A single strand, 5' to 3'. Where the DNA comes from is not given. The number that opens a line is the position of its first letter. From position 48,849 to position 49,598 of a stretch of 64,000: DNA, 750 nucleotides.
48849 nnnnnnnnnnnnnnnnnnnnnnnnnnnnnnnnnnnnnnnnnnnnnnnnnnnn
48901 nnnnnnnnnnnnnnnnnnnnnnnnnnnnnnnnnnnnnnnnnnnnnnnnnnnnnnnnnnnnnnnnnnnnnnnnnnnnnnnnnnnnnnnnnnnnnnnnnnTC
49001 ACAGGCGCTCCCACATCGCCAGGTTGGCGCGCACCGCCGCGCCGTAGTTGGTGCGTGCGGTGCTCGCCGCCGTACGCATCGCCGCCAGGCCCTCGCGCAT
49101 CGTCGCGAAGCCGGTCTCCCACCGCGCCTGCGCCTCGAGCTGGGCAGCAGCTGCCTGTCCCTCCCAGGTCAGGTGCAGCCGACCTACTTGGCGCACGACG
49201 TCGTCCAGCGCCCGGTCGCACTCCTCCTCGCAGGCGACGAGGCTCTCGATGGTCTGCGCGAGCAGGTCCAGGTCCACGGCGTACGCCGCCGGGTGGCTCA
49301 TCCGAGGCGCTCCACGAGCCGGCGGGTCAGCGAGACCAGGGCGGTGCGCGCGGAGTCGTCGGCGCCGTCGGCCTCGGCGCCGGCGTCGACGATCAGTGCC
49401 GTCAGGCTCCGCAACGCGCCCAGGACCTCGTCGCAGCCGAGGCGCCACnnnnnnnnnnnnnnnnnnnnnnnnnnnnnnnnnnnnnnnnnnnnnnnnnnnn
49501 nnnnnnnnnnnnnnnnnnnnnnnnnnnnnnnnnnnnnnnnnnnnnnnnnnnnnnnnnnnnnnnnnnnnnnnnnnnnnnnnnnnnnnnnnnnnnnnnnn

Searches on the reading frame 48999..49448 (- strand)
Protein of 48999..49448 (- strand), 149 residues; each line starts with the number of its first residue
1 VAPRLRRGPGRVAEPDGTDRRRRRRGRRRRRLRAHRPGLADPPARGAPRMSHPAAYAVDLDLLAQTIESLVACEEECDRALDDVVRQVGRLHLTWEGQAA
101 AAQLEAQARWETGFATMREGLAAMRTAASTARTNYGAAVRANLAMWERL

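Call 27: search_protein_families(library=pfam, proteins=[window:48999-49448:-], max_evalue=0.01)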
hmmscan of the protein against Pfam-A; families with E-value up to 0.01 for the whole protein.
window:48999-49448:- (149 aa): 1 family
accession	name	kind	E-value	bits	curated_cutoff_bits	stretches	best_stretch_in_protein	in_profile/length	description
PF06013.18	WXG100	-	1.2e-10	41.9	27.3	1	56-136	2-82/86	Proteins of 100 residues with WXG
